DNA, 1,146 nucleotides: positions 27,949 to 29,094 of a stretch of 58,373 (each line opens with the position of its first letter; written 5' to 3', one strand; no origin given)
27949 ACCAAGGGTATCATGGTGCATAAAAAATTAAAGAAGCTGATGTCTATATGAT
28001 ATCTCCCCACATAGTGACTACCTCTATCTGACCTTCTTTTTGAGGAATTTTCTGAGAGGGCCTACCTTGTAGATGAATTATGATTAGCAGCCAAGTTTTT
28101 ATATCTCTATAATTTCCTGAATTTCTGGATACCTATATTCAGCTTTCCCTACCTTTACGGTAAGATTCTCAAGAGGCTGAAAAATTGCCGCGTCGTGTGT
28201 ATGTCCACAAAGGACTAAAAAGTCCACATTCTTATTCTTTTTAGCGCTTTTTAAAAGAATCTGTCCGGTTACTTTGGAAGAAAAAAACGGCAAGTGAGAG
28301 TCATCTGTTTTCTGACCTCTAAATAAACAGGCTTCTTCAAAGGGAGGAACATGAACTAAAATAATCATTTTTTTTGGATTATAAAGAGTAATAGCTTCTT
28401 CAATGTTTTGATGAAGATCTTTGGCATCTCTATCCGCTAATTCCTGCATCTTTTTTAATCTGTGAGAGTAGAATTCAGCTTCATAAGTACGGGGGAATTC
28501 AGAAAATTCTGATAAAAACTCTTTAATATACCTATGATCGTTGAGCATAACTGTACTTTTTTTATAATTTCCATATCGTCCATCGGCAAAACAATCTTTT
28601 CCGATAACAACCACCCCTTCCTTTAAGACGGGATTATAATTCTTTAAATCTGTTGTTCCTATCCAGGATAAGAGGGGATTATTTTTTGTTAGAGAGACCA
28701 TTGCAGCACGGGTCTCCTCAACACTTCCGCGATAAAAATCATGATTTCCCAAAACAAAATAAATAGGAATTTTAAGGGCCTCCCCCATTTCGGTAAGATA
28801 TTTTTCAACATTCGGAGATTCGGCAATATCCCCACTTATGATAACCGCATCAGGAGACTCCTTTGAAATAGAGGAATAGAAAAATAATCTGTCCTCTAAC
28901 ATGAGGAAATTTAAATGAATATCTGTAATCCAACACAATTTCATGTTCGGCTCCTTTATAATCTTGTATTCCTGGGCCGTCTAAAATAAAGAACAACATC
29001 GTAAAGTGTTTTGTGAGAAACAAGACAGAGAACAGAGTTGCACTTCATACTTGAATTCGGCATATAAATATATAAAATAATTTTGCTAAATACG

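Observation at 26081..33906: Defence-island-like cargo block, the best place in the window to look for an undescribed system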

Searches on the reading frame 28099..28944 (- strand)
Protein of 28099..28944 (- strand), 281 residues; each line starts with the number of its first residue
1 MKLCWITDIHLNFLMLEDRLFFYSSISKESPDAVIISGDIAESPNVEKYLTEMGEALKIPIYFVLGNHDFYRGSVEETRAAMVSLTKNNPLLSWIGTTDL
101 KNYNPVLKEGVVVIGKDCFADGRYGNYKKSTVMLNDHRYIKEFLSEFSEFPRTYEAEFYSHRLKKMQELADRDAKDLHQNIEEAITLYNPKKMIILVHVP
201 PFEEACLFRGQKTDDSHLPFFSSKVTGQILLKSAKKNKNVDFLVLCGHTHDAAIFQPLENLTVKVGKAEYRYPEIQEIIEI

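Call 3: search_protein_families(library=pfam, proteins=[window:28099-28944:-], max_evalue=0.01)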
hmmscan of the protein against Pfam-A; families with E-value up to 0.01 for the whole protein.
window:28099-28944:- (281 aa): 2 families
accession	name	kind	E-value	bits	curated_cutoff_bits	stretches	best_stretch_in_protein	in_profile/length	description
PF00149.33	Metallophos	-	5e-14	53.6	21.5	1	1-251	1-190/191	Calcineurin-like phosphoesterase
PF12850.12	Metallophos_2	-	5.9e-10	39.8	27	1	1-75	1-60/154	Calcineurin-like phosphoesterase superfamily domain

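Call 4: search_protein_families(library=padloc, proteins=[window:28099-28944:-], max_evalue=0.01)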
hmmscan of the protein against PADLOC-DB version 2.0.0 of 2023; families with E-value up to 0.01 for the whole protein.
window:28099-28944:- (281 aa): 0 families

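Call 13: search_protein_families(library=ncbifam, proteins=[window:28099-28944:-], max_evalue=0.1)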
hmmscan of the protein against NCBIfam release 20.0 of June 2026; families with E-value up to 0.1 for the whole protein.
window:28099-28944:- (281 aa): 10 families
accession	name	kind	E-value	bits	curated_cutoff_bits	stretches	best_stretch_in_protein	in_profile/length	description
TIGR03729.1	acc_ester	subfamily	1.2e-08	34.6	148.25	1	3-252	2-221/239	putative phosphoesterase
TIGR00040.1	yfcE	subfamily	2.2e-05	24.6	56.25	1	1-77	1-70/158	YfcE family phosphodiesterase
TIGR04168.1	TIGR04168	hypoth_equivalog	0.00063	19.2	200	1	30-80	5-52/269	TIGR04168 family protein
NF033458.1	lipid_A_LpxG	equivalog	0.0028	17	350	1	2-72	46-121/321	UDP-2,3-diacylglucosamine diphosphatase LpxG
NF008359.0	PRK11148.1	equivalog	0.0075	15.8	225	1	29-76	54-103/275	3',5'-cyclic-AMP phosphodiesterase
NF008460.0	PRK11340.1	equivalog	0.012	15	188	0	2-74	51-128/271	phosphodiesterase YaeI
NF003743.0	PRK05340.1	equivalog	0.013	14.7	134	0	55-177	66-175/242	UDP-2,3-diacylglucosamine diphosphatase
TIGR04123.1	P_estr_lig_assc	hypoth_equivalog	0.014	14.8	150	0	26-84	60-124/207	ligase-associated DNA damage response endonuclease PdeM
NF050112.1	PhdiestSpdARhizob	equivalog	0.02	14.5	400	0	31-69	40-80/264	2', 3'cyclic nucleotide phosphodiesterase SpdA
TIGR00619.1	sbcd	subfamily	0.09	12.6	77.65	0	26-71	35-88/252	exonuclease subunit SbcD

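Call 15: find_encoding_contigs(protein=window:28099-28944:-, flank=10000, max_places=6)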
Protein window:28099-28944:- (281 aa): 8 contigs read that carry it; 5 places shown.
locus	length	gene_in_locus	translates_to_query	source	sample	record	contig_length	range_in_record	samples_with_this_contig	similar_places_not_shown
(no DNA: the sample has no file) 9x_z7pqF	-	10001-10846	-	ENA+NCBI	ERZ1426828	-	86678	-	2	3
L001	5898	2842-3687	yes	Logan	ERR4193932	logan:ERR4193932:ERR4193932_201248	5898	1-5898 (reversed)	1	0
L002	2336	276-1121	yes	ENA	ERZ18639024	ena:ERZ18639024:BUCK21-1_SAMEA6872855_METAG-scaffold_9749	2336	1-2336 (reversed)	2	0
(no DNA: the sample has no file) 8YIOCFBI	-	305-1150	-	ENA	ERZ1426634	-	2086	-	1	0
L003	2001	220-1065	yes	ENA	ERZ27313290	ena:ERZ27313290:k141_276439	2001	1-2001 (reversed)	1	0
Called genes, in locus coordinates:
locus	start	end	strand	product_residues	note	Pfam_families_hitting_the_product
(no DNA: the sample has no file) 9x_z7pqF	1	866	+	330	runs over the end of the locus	PF00579:tRNA-synt_1b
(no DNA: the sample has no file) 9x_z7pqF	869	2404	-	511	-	-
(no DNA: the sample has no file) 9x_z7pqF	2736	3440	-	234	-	PF01427:Peptidase_M15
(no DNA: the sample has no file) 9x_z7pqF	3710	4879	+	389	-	PF13356:Arm-DNA-bind_3, PF22022:Phage_int_M (weak), PF00589:Phage_integrase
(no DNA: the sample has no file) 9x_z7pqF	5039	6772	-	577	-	PF13175:AAA_15, PF13304:AAA_21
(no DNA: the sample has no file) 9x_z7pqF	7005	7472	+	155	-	PF06412:TraD (weak)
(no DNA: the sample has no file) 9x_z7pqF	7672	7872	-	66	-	PF13560:HTH_31 (weak), PF01381:HTH_3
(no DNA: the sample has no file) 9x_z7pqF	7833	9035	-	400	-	PF13657:Couple_hipA, PF07804:HipA_C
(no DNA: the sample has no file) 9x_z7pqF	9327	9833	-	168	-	-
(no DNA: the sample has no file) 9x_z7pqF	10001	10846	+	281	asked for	PF00149:Metallophos, PF12850:Metallophos_2 (weak)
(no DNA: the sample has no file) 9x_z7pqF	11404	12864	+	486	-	PF01637:ATPase_2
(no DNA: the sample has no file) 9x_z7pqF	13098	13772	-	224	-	-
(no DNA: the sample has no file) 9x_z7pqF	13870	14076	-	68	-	-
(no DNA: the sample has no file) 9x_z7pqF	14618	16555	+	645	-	PF12796:Ank_2, PF12796:Ank_2, PF13637:Ank_4 (weak), PF12796:Ank_2, PF00023:Ank, PF12796:Ank_2, PF13637:Ank_4, PF12796:Ank_2, +7 more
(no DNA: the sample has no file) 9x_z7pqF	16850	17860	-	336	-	PF13481:AAA_25, PF13384:HTH_23, PF02796:HTH_7 (weak), PF13518:HTH_28, PF13551:HTH_29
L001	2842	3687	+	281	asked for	PF00149:Metallophos, PF12850:Metallophos_2 (weak)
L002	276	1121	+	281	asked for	PF00149:Metallophos, PF12850:Metallophos_2 (weak)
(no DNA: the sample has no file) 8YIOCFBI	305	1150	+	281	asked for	PF00149:Metallophos, PF12850:Metallophos_2 (weak)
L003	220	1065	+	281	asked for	PF00149:Metallophos, PF12850:Metallophos_2 (weak)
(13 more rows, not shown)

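Call 16: find_homologous_proteins(query=window:28099-28944:-, max_evalue=0.001)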
Query window:28099-28944:- (281 aa): 4181 proteins with E <= 0.001 among 4930 candidates; the best 120 are listed.
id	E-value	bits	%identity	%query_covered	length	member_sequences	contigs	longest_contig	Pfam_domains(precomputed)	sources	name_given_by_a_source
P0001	2.1e-187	639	100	100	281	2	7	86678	PF12850.13,PF00149.34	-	-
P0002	2.3e-114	400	63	100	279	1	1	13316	PF12850.13,PF00149.34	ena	-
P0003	6.4e-87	310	52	99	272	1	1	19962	PF12850.13,PF00149.34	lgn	-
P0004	6.0e-86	306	51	100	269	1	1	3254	PF12850.13,PF00149.34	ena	-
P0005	2.6e-84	301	52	100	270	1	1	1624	PF12850.13,PF00149.34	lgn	-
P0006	3.6e-84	301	49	100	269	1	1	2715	PF12850.13,PF00149.34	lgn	-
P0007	1.2e-83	299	49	100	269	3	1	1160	PF12850.13,PF00149.34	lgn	-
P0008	1.3e-83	299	48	100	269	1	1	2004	PF12850.13,PF00149.34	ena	-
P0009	1.6e-83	298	50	100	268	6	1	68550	PF12850.13,PF00149.34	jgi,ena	jgi:predicted phosphohydrolase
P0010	1.9e-83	298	49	100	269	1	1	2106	PF12850.13,PF00149.34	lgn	-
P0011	2.2e-83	298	51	100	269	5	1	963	PF12850.13,PF00149.34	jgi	-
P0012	2.6e-83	298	51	100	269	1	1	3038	PF12850.13,PF00149.34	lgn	-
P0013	4.5e-83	297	51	100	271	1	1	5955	PF12850.13,PF00149.34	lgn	-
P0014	4.8e-83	297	49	100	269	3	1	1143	PF12850.13,PF00149.34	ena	-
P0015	5.1e-83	297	50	100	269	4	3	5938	PF12850.13,PF00149.34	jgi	-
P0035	2.2e-81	291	51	100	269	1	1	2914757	PF12850.13,PF00149.34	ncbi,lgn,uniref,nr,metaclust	ncbi:metallophosphoesterase family protein [Candidatus Berkiella cookevillensis]|uniref:Calcineurin-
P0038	2.8e-81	291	49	100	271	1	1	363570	PF12850.13,PF00149.34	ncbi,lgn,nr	ncbi:MAG: metallophosphoesterase [Gammaproteobacteria bacterium]|nr:metallophosphoesterase [Gammapro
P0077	4.9e-79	284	51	99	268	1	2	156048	PF12850.13,PF00149.34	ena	-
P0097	7.9e-78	280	48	100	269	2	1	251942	PF12850.13,PF00149.34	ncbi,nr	ncbi:MAG TPA: metallophosphoesterase [Candidatus Megaira endosymbiont of Nemacystus decipiens]|nr:me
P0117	4.3e-77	277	47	100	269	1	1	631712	PF12850.13,PF00149.34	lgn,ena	-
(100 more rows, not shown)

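Call 17: find_encoding_contigs(protein=P0002, flank=10000, max_places=3)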
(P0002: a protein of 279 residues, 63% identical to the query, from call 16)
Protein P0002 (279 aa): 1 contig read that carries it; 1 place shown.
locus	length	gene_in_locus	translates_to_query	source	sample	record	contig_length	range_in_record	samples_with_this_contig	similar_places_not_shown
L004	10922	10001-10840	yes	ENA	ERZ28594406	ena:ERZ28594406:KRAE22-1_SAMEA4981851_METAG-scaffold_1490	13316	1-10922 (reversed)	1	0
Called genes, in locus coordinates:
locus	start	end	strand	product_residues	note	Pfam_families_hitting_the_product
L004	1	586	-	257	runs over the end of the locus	PF00005:ABC_tran, PF13304:AAA_21 (faint)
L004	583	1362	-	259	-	PF02405:MlaE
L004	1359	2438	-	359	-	PF01168:Ala_racemase_N, PF00842:Ala_racemase_C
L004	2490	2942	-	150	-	PF04355:BamE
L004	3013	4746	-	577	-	PF01734:Patatin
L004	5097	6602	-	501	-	-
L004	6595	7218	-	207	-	-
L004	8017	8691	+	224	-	-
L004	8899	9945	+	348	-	PF13310:Virulence_RhuM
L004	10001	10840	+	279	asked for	PF00149:Metallophos, PF12850:Metallophos_2 (weak)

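Call 18: find_encoding_contigs(protein=P0003, flank=10000, max_places=3)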
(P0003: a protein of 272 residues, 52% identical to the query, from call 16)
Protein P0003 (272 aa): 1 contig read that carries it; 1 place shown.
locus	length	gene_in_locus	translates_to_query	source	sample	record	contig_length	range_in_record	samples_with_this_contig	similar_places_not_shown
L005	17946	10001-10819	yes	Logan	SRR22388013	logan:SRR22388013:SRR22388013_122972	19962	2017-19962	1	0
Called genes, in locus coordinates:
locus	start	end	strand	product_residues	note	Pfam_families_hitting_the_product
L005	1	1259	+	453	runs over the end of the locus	PF02874:ATP-synt_ab_N, PF00006:ATP-synt_ab, PF22919:ATP-synt_VA_C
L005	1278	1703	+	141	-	PF02823:ATP-synt_DE_N, PF00401:ATP-synt_DE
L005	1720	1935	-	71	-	PF14384:BrnA_antitoxin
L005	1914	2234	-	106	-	PF04365:BrnT_toxin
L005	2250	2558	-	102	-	PF02498:Bro-N (weak)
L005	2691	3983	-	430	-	PF05496:RuvB_N, PF13191:AAA_16 (weak), PF13173:AAA_14 (weak), PF13401:AAA_22 (weak), PF13479:AAA_24 (weak), PF00004:AAA, PF16193:AAA_assoc_2, PF12002:MgsA_C, +2 more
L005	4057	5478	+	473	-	PF01654:Cyt_bd_oxida_I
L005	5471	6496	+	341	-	PF02322:Cyt_bd_oxida_II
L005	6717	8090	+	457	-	PF00483:NTP_transferase, PF01128:IspD, PF12804:NTP_transf_3, PF25084:LbH_EIF2B, PF00132:Hexapep (weak), PF25087:GMPPB_C, PF14602:Hexapep_2 (weak)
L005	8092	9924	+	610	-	PF13230:GATase_4 (weak), PF13522:GATase_6, PF13537:GATase_7, PF01380:SIS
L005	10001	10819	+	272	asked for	PF00149:Metallophos, PF12850:Metallophos_2 (weak)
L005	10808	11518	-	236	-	-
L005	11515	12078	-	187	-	-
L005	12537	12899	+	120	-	PF00216:Bac_DNA_binding (weak)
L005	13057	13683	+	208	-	-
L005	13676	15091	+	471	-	PF13637:Ank_4 (faint), PF00023:Ank (faint), PF28177:T4SS_AnkD (faint), PF13606:Ank_3 (faint), PF12796:Ank_2 (weak)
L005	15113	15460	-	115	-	PF13635:DUF4143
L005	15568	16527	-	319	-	PF00389:2-Hacid_dh, PF02826:2-Hacid_dh_C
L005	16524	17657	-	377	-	PF02595:Gly_kinase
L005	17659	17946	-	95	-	?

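Call 19: find_encoding_contigs(protein=P0035, flank=10000, max_places=3)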
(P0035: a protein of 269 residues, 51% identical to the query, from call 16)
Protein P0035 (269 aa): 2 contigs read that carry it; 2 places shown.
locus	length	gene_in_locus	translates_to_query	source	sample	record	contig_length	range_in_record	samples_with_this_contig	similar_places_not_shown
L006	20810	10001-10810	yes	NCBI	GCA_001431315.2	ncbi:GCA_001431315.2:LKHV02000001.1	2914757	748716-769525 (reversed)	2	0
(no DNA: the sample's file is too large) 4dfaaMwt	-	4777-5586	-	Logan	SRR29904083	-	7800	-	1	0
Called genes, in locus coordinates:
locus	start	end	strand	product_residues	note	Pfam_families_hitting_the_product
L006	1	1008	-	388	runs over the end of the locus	-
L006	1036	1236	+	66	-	-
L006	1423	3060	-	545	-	-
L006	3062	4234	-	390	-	PF04055:Radical_SAM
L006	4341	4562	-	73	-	-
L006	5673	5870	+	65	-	-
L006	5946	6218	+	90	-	PF04055:Radical_SAM (faint)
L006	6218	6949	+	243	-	-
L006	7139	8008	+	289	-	PF13650:Asp_protease_2 (faint), PF13975:gag-asp_proteas (faint)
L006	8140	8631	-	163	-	PF05656:DUF805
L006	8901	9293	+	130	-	PF01361:Tautomerase (faint), PF14552:Tautomerase_2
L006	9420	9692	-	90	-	PF13412:HTH_24 (weak)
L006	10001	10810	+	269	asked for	PF00149:Metallophos, PF12850:Metallophos_2 (faint)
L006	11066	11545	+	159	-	PF18765:Polbeta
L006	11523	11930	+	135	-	-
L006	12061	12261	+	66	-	-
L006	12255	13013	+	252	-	-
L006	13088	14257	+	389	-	-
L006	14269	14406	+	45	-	-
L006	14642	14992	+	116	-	PF05973:Gp49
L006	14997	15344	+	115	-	PF13744:HTH_37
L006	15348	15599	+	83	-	PF02604:PhdYeFM_antitox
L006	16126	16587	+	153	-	-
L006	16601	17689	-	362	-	PF16263:DUF4917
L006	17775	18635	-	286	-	PF01582:TIR (weak), PF13676:TIR_2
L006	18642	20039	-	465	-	PF20172:DUF6538, PF00589:Phage_integrase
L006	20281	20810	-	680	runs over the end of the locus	PF00270:DEAD (faint), PF04851:ResIII, PF17757:UvrB_inter, PF27431:UvrB_3rd, PF00271:Helicase_C, PF12344:UvrB, PF02151:UVR (weak)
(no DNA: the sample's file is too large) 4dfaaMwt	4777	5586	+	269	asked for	PF00149:Metallophos, PF12850:Metallophos_2 (faint)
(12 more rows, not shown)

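Call 20: search_solved_structures(query=window:28099-28944:-, max_evalue=1)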
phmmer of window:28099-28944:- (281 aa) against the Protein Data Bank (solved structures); distinct sequences matched with E-value up to 1: 3.
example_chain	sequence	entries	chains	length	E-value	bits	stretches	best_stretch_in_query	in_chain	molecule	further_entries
2dxl_A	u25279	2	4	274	0.0021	20.8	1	27-70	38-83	Phosphohydrolase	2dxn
2zo9_B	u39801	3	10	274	0.0022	20.7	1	27-70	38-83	Phosphohydrolase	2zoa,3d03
7dog_A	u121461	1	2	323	0.35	13.5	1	21-70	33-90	Nuclease SbcCD subunit D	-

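Call 32: search_protein_families(library=phrogs, proteins=[window:28099-28944:-], max_evalue=0.001)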
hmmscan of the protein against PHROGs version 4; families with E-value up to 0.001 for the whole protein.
window:28099-28944:- (281 aa): 2 families
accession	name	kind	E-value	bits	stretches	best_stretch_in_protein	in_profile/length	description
phrog_1649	-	other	1.2e-16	61.3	1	1-252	36-254/308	metallo-phosphoesterase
phrog_547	-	other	0.00027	21.1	0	31-77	73-118/245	phosphoesterase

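Call 39: find_related_loci(query=window:28099-28944:-, collection=genome_contigs, flank=10000)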
Query window:28099-28944:- (281 aa) in genome_contigs; peptide patterns used: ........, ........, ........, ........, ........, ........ (x = any residue, [..] = any of these).
205 stretches matched a pattern; 5 encode a relative of the query (tblastn E <= 1e-3); 5 distinct loci.
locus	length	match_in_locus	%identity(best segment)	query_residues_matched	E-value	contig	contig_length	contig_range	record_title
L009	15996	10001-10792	48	1-277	4e-85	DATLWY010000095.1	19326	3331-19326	MAG TPA_asm: Gammaproteobacteria bacterium isolate SMAG_U13232 k141_167533, whole genome shotgun sequence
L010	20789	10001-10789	48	1-276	6e-82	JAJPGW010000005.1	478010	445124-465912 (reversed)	MAG: Gammaproteobacteria bacterium isolate Centralia_MAG_117 k107_13785812, whole genome shotgun sequence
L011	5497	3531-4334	46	1-281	1e-79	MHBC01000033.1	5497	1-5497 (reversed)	MAG: Legionellales bacterium RIFCSPHIGHO2_12_FULL_37_14 rifcsphigho2_12_scaffold_40210, whole genome shotgun sequence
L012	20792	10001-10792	40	1-277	7e-68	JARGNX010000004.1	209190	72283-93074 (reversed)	MAG: Coxiellaceae bacterium isolate bin_ce_oilr1.011 NODE_67_length_209190_cov_48.040691, whole genome shotgun sequence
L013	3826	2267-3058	36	1-281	1e-57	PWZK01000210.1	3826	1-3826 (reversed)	MAG: Candidatus Brocadiaceae bacterium isolate T3Sed10_170 T3-Sed10-C71982, whole genome shotgun sequence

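Call 42: find_related_loci(query=A3, collection=viral_contigs, flank=10000)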
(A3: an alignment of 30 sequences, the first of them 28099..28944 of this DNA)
Query A3 (281 aa) in viral_contigs; peptide patterns used: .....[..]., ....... (x = any residue, [..] = any of these).
255 stretches matched a pattern; 119 encode a relative of the query (tblastn E <= 1e-3); the best 80 are kept; 80 distinct loci.
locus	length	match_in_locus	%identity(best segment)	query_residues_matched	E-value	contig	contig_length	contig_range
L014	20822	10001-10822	47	1-281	4e-75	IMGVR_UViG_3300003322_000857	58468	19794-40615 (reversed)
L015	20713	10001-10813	44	1-276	1e-69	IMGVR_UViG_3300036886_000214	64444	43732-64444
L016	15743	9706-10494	43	1-281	6e-66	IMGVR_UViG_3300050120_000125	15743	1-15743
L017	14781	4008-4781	41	1-281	1e-64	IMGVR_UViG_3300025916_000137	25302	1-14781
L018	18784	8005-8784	42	5-278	5e-64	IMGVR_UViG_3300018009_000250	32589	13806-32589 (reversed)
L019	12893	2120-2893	43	1-281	2e-63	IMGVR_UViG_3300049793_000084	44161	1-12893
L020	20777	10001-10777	42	6-278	2e-62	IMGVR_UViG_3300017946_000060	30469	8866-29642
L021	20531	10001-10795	40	2-281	8e-60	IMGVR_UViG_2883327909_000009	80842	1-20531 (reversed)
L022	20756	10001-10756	41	1-274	3e-56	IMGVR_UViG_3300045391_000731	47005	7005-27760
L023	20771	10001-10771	38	1-274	4e-55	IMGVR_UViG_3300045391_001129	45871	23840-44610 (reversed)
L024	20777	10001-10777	37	2-281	2e-54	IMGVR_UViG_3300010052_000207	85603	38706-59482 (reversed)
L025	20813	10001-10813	38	1-279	1e-53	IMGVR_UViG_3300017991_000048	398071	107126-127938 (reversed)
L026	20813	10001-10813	39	1-279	2e-53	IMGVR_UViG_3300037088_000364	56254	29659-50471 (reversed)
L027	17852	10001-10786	38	2-281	1e-52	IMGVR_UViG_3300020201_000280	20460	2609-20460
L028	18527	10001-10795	36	1-281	1e-51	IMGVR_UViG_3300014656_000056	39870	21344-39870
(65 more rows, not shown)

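Call 49: search_protein_families(library=pfam, proteins=[L004:5097-6602:-, L004:6595-7218:-, L004:8899-9945:+], max_evalue=5)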
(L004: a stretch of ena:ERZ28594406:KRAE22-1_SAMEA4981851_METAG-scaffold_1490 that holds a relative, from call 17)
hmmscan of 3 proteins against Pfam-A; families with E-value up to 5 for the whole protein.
L004:5097-6602:- (501 aa): 2 families
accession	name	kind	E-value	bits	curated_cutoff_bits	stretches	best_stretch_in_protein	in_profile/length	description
PF17289.8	Terminase_6C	-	0.002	18.5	22.6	1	381-462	52-130/155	Terminase RNaseH-like domain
PF21854.2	Treslin_N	-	0.088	12.8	26.5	1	130-157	50-77/195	Treslin, N-terminal domain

L004:6595-7218:- (207 aa): 2 families
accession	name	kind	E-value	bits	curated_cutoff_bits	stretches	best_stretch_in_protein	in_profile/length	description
PF09624.15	DUF2393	-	0.00022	21.7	26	1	16-105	8-98/146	Protein of unknown function (DUF2393)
PF19389.4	DUF5964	-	0.15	12.4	25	1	20-51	2-35/60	Family of unknown function (DUF5964)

L004:8899-9945:+ (348 aa): 2 families
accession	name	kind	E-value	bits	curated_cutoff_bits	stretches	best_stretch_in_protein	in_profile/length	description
PF13310.11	Virulence_RhuM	-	1.1e-106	356.3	33.7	1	71-324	1-249/252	Virulence protein RhuM family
PF09501.15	Bac_small_YrzI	-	2.5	8.8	23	1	234-260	5-31/45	Probable sporulation protein (Bac_small_yrzI)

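Call 61: predict_structure(alignment_id=A5)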
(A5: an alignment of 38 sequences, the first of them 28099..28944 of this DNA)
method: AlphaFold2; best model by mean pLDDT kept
length: 281 residues; sequences in the alignment: 38
mean_pLDDT: 90.0   pTM: 0.91
mean pLDDT of the five models: 90.0, 89.9, 89.7, 87.3, 85.9
residues with pLDDT >= 90: 195; 70-90: 60; 50-70: 25; < 50: 1
segments of 3 or more residues with pLDDT < 50: none
pLDDT, mean of each block of 10 residues (from residue 1): 97 97 98 97 93 98 95 90 95 90 91 95 75 64 66 68 86 96 97 97 88 70 94 99 93 96 94 96 94
secondary structure, 60 per line:
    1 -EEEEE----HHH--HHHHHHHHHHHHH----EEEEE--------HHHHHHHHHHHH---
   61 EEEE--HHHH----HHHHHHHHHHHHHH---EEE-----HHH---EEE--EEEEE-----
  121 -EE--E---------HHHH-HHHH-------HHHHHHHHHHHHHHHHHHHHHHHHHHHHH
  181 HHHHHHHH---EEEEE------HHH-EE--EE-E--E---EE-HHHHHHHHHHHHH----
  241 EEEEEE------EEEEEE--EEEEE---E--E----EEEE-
elements in order: E2-6 H16-28 E33-37 H46-57 E61-64 H67-70 H75-88 E92-94 E106-108 E111-115 H136-139 H141-144 H152-188 E192-196 H224-236 E241-246 E253-258 E261-265 E277-280
